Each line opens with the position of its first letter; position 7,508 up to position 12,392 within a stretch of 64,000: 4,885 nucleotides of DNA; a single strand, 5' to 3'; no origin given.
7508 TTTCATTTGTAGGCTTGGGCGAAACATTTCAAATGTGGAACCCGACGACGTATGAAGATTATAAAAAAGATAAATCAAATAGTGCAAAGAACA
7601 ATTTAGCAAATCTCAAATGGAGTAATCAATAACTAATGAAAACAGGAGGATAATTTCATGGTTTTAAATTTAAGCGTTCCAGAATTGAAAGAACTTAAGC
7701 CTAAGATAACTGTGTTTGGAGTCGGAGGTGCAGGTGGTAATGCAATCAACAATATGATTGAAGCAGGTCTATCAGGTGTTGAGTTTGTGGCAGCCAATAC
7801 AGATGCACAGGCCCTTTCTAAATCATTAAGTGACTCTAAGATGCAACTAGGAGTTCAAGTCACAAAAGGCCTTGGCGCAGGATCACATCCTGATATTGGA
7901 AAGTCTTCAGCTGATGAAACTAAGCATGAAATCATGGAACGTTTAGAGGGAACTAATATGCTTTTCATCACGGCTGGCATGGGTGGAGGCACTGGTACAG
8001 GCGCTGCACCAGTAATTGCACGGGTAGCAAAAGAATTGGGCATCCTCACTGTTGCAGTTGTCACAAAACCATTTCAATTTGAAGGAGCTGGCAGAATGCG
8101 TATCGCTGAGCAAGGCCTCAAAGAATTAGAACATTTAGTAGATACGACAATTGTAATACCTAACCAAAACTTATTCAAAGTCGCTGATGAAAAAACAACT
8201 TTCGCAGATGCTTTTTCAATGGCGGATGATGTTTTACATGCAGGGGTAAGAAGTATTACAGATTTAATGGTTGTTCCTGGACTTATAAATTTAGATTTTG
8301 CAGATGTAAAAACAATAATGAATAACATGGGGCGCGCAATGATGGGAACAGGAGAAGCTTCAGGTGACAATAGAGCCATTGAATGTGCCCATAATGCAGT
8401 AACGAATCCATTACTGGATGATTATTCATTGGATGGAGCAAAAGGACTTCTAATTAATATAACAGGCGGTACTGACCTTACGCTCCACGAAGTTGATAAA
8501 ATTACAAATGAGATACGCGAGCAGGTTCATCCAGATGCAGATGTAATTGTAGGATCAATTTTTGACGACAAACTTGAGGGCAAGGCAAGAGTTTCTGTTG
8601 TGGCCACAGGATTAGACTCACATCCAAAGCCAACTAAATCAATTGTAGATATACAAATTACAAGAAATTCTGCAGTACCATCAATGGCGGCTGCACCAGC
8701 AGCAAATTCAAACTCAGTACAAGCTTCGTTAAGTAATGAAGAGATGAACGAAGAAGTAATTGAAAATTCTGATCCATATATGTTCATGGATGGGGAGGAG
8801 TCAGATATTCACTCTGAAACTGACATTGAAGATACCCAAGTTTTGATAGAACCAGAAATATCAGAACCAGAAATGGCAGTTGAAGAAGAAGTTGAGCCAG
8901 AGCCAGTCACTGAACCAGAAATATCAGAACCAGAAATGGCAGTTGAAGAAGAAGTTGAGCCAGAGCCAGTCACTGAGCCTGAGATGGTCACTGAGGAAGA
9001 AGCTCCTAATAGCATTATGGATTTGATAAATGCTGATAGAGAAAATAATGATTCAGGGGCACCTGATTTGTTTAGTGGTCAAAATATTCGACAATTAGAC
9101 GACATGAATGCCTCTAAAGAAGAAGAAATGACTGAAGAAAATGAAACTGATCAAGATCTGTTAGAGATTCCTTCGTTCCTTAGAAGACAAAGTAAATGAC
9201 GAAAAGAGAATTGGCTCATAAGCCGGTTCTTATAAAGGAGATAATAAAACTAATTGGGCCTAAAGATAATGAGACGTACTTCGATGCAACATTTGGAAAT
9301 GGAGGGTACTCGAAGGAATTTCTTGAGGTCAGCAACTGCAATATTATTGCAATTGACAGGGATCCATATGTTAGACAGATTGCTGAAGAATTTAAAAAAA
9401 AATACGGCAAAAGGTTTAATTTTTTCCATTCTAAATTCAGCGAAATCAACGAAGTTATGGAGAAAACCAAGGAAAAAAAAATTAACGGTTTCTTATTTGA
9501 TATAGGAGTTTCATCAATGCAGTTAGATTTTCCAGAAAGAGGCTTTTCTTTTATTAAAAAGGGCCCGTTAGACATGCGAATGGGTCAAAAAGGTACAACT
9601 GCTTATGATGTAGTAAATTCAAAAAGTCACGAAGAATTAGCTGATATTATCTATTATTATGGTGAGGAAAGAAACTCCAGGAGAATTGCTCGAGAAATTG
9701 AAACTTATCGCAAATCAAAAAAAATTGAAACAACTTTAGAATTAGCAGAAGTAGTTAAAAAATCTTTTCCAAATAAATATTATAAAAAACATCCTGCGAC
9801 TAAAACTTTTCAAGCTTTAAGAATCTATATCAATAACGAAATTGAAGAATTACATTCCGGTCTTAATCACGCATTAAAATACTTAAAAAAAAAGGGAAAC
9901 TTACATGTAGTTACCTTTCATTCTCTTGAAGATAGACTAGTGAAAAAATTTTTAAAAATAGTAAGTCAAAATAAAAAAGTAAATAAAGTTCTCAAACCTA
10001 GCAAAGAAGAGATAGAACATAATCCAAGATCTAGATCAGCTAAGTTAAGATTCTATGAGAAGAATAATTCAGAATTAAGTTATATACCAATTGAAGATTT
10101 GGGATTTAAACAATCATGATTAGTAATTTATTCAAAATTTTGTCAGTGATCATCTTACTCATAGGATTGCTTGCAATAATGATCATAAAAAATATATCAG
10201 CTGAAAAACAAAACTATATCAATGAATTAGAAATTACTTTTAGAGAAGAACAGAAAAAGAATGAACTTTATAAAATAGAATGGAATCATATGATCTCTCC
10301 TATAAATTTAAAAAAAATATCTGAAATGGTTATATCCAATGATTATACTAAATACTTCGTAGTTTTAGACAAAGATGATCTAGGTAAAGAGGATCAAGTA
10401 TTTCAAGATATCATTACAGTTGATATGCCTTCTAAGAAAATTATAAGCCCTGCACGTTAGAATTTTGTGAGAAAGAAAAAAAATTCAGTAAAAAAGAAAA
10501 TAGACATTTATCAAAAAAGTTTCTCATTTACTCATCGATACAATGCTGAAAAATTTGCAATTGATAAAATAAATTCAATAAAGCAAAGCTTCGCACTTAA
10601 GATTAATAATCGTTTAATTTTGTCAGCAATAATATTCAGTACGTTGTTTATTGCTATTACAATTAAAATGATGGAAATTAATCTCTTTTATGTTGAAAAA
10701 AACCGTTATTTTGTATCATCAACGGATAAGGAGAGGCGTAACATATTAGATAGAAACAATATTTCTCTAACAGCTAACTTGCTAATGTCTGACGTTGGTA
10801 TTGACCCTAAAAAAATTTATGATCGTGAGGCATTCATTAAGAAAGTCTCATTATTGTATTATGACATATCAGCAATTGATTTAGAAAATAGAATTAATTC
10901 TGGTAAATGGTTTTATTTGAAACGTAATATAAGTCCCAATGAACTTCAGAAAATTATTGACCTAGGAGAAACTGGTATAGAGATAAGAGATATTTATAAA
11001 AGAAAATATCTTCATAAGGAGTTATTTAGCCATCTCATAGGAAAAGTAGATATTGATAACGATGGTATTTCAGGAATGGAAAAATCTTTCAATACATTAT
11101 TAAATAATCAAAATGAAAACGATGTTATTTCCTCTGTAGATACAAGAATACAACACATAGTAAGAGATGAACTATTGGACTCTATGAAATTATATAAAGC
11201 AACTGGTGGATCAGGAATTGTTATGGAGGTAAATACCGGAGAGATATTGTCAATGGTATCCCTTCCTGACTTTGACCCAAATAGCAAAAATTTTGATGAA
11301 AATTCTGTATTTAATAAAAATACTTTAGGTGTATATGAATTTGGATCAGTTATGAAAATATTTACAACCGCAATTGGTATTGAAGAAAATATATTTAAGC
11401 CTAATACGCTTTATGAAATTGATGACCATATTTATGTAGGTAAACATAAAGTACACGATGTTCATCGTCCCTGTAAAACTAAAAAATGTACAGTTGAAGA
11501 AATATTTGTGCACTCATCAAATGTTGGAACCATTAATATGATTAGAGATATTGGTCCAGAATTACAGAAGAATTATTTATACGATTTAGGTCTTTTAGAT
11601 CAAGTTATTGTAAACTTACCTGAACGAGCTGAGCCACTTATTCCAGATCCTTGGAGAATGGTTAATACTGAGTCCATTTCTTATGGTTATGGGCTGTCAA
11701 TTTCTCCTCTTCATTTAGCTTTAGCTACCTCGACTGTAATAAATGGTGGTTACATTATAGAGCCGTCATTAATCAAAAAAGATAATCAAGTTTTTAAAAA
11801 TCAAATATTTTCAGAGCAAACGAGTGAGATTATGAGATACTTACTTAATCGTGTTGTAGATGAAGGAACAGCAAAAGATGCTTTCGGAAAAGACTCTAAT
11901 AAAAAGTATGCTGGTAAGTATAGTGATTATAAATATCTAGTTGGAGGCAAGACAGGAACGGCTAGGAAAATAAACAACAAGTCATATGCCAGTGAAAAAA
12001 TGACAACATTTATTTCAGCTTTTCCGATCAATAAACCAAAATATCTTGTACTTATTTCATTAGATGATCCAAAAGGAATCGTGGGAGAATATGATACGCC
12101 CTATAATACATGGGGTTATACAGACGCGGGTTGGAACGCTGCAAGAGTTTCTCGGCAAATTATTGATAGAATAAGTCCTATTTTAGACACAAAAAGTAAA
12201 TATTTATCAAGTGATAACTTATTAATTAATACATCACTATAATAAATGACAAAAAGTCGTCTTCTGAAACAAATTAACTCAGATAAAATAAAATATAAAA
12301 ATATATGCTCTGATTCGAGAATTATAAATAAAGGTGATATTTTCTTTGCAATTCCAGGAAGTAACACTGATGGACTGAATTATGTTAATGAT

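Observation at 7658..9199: ftsZ sits at the 5' end of the dcw operon (mraZ-ftsZ-rsmH) instead of after ftsA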

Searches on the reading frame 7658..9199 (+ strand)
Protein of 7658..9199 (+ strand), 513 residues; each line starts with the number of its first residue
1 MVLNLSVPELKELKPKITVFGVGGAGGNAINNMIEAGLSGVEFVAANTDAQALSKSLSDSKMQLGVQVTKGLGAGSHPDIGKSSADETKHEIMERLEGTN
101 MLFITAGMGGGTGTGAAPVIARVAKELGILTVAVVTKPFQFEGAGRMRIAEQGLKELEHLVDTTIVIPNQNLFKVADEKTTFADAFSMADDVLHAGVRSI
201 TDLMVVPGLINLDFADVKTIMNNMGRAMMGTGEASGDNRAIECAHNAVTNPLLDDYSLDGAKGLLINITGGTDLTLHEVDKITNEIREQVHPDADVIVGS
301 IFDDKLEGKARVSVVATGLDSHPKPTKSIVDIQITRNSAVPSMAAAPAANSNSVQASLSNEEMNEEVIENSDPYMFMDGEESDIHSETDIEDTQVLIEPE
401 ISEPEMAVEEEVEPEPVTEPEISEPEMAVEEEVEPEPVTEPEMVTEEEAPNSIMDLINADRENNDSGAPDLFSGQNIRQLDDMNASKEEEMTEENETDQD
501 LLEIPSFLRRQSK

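Call 3: search_protein_families(library=ncbifam, proteins=[window:7658-9199:+])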
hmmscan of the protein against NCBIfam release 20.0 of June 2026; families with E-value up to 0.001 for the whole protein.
window:7658-9199:+ (513 aa): 1 family
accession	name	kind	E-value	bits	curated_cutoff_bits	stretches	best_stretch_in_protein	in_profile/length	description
TIGR00065.1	ftsZ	equivalog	1.8e-122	409.1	295.2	1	13-327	16-332/353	cell division protein FtsZ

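Call 6: find_encoding_contigs(protein=window:7658-9196:+, flank=10000, max_places=6)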
Protein window:7658-9196:+ (513 aa): no gene with exactly this product is on record in the collection.

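Call 7: find_related_loci(query=window:7658-9196:+, collection=genome_contigs, flank=10000)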
Query window:7658-9196:+ (513 aa) in genome_contigs; peptide patterns used: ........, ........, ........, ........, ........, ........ (x = any residue, [..] = any of these).
409 stretches matched a pattern; 348 encode a relative of the query (tblastn E <= 1e-3); the best 80 are kept; 80 distinct loci.
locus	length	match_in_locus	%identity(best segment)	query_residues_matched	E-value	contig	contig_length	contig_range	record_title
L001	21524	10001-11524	92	1-513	0e+0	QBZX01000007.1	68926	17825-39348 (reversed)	Pelagibacteraceae bacterium AG-337-G06 Ga0172121_107, whole genome shotgun sequence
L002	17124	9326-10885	90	1-513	0e+0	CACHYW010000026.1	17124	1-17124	uncultured Pelagibacteraceae bacterium isolate AG-430-P03 genome assembly, contig: AG-430-P03_NODE_26, whole genome shot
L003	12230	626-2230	88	1-513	0e+0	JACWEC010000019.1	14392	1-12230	Pelagibacterales bacterium SAG-MED32 SAR11-SAG-MED32-C19, whole genome shotgun sequence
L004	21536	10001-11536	90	1-513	0e+0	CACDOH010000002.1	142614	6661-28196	uncultured Pelagibacteraceae bacterium isolate AG-904-D18 genome assembly, contig: AG-904-D18_NODE_2, whole genome shotg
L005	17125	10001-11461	89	1-513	0e+0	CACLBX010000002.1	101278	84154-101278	uncultured Pelagibacteraceae bacterium isolate AG-461-F16 genome assembly, contig: AG-461-F16_NODE_2, whole genome shotg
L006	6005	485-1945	90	1-513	0e+0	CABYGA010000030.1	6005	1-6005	MAG: uncultured Pelagibacteraceae bacterium isolate AG-333-C10 genome assembly, contig: AG-333-C10_NODE_30, whole genome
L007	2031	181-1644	90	1-513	0e+0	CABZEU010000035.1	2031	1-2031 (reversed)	MAG: uncultured Pelagibacteraceae bacterium isolate AG-337-E07 genome assembly, contig: AG-337-E07_NODE_35, whole genome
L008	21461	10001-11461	90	1-513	0e+0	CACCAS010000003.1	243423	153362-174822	uncultured Pelagibacteraceae bacterium isolate AG-900-K14 genome assembly, contig: AG-900-K14_NODE_3, whole genome shotg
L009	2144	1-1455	90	3-513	0e+0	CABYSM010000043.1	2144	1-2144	MAG: uncultured Pelagibacteraceae bacterium isolate AG-333-L20 genome assembly, contig: AG-333-L20_NODE_43, whole genome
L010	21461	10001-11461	89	1-513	0e+0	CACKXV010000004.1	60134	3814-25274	uncultured Pelagibacteraceae bacterium isolate AG-457-O16 genome assembly, contig: AG-457-O16_NODE_4, whole genome shotg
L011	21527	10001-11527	90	1-513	0e+0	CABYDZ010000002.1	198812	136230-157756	MAG: uncultured Pelagibacteraceae bacterium isolate AG-894-A11 genome assembly, contig: AG-894-A11_NODE_2, whole genome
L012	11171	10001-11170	98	1-390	0e+0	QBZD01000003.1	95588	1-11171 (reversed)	Pelagibacteraceae bacterium AG-333-C14 Ga0172119_103, whole genome shotgun sequence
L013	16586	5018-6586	78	1-513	0e+0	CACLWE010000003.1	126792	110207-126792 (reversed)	uncultured Pelagibacteraceae bacterium isolate AG-917-N15 genome assembly, contig: AG-917-N15_NODE_3, whole genome shotg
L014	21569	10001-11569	79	1-513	0e+0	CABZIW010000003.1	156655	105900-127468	MAG: uncultured Pelagibacteraceae bacterium isolate AG-896-A02 genome assembly, contig: AG-896-A02_NODE_3, whole genome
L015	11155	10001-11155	98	1-385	0e+0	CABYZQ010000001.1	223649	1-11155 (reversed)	MAG: uncultured Pelagibacteraceae bacterium isolate AG-895-F20 genome assembly, contig: AG-895-F20_NODE_1, whole genome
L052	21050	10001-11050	64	1-355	2e-128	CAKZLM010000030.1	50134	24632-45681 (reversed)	MAG TPA_asm: uncultured Alphaproteobacteria bacterium isolate ERR2094171_bin.93_CONCOCT_v1.1_MAG genome assembly, contig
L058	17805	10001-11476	46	2-510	1e-126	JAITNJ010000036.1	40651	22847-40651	MAG: Rhodospirillaceae bacterium isolate Po218_bin123 k119_1233522, whole genome shotgun sequence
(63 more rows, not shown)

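Call 59: find_homologous_proteins(query=L058:10001-10990:+, max_evalue=1e-60)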
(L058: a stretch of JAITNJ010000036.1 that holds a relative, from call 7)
Query L058:10001-10990:+ (330 aa): 8000 proteins with E <= 1e-60 among 8000 candidates; the best 120 are listed.
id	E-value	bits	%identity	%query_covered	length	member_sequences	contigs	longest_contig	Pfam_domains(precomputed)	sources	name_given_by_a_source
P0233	2.2e-204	696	100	100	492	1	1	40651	PF00091.32,PF12327.14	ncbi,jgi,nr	ncbi:MAG: cell division protein FtsZ [Rhodospirillaceae bacterium]|jgi:cell division protein FtsZ|nr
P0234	8.4e-162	556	78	100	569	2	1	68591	PF00091.32,PF12327.14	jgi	-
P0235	1.2e-161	555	78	100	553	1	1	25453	PF00091.32,PF12327.14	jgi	jgi:cell division protein FtsZ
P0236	2.2e-161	554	77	100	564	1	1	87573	PF00091.32,PF12327.14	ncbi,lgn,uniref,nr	ncbi:cell division protein FtsZ [Telmatospirillum siberiense]|uniref:Cell division protein FtsZ n=1 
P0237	1.1e-160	552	77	100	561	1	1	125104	PF00091.32,PF12327.14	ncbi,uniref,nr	ncbi:cell division protein FtsZ [Telmatospirillum sp.]|uniref:cell division protein FtsZ n=1 Tax=Tel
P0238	3.2e-160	551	76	100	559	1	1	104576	PF00091.32,PF12327.14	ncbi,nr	ncbi:MAG: cell division protein FtsZ [Telmatospirillum sp.]|nr:cell division protein FtsZ [Telmatosp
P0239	4.9e-160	550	77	100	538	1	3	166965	PF00091.32,PF12327.14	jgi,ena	jgi:cell division protein FtsZ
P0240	2.2e-159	548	76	100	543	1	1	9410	PF00091.32,PF12327.14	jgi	jgi:cell division protein FtsZ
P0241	3.0e-158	544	78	96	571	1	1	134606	PF00091.32,PF12327.14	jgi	jgi:cell division protein FtsZ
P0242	4.2e-158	544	76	100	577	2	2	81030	PF00091.32,PF12327.14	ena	-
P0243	6.7e-158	543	76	100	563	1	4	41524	PF00091.32,PF12327.14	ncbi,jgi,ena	jgi:cell division protein FtsZ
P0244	9.0e-158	543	77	98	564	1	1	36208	PF00091.32,PF12327.14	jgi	-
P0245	1.7e-157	542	76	100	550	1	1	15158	PF00091.32,PF12327.14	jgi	jgi:cell division protein FtsZ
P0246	1.7e-157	542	76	100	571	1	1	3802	PF00091.32,PF12327.14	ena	-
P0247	2.4e-157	541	75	100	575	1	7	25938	PF00091.32,PF12327.14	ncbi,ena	-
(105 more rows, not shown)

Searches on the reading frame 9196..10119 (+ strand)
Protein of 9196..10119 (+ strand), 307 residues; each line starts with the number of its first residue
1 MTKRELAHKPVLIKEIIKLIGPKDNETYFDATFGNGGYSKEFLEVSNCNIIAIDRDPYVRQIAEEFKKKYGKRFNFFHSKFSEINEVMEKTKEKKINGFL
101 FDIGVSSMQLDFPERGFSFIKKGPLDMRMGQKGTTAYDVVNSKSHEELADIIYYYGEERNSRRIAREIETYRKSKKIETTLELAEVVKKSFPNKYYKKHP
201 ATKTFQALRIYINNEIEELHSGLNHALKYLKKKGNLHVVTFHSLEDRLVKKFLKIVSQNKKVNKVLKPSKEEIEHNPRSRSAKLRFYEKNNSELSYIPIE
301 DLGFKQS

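Call 3: search_protein_families(library=ncbifam, proteins=[window:9196-10119:+])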
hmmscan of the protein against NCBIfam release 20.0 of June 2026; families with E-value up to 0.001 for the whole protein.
window:9196-10119:+ (307 aa): 1 family
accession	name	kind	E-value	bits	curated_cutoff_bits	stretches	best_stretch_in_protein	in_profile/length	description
TIGR00006.1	TIGR00006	equivalog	5.5e-93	311.8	154.3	1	5-289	5-309/310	16S rRNA (cytosine(1402)-N(4))-methyltransferase RsmH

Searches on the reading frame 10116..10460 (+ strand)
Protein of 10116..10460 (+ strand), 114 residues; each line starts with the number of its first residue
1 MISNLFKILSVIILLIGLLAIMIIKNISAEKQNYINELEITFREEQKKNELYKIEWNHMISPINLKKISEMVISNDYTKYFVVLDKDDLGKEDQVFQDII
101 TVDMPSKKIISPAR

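Call 3: search_protein_families(library=ncbifam, proteins=[window:10116-10460:+])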
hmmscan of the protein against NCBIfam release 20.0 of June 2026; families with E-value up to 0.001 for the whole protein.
window:10116-10460:+ (114 aa): 1 family
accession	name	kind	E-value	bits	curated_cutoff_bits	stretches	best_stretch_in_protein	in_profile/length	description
NF049847.1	FtsL_COG5462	equivalog_domain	0.00029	20.5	50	1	5-71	2-68/85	cell division protein FtsL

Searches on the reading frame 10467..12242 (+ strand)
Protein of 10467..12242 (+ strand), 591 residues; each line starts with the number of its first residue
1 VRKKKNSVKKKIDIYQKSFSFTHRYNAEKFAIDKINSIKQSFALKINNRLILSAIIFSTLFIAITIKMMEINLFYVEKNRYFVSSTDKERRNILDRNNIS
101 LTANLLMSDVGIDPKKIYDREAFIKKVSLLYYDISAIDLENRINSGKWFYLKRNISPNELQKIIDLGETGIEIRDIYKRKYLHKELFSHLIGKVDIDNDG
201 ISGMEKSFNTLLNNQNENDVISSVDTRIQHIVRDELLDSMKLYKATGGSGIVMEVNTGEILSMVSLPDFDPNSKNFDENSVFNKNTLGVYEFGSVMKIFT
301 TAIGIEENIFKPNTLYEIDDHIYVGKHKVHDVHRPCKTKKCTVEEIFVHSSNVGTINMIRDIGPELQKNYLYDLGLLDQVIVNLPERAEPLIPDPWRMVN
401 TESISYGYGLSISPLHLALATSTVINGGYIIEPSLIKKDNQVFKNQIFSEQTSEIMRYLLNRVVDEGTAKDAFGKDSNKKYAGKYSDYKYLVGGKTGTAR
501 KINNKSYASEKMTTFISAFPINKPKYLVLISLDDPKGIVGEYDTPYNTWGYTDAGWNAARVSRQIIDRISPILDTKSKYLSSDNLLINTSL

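Call 3: search_protein_families(library=ncbifam, proteins=[window:10467-12242:+])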
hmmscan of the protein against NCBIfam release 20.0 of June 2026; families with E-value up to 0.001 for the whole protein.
window:10467-12242:+ (591 aa): 11 families
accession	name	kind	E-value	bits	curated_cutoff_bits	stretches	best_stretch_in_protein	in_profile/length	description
TIGR02214.1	spoVD_pbp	equivalog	1.2e-56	192.4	688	2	218-537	211-534/636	stage V sporulation protein D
NF053573.1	PBP2_PenA_Neis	exception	4.9e-52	177.3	1105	2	214-536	229-539/572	peptidoglycan D,D-transpeptidase PBP2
TIGR03423.1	pbp2_mrdA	equivalog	2.8e-41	141.8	455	2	214-533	223-570/593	penicillin-binding protein 2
NF011685.0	PRK15105.1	subfamily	8.8e-41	140.1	737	2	215-537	227-537/588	peptidoglycan glycosyltransferase FtsI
NF051842.1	PBP4_5_Efaec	equivalog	6.4e-22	77.7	700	2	212-536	327-649/668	penicillin-binding protein PBP4(5)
NF038271.1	strep_PBP2X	exception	8.1e-22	77.2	1050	1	212-536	251-594/750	penicillin-binding protein PBP2X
TIGR02074.1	PBP_1a_fam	subfamily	1.3e-15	57.2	508.75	1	214-504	220-488/535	PBP1A family penicillin-binding protein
NF000406.1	MECB_PBP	exception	1.6e-09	36.7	1450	1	168-531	279-638/674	PBP2a family beta-lactam-resistant peptidoglycan transpeptidase MecB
NF038278.1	strep_PBP2B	exception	3.7e-07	29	975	0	222-352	317-443/678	penicillin-binding protein PBP2B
NF008061.0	PRK10795.1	equivalog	4.9e-07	28.7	962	1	215-512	246-565/634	peptidoglycan DD-transpeptidase MrdA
NF038276.1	strep_PBP2A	exception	0.00014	20.3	1100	1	403-511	486-591/716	penicillin-binding protein PBP2A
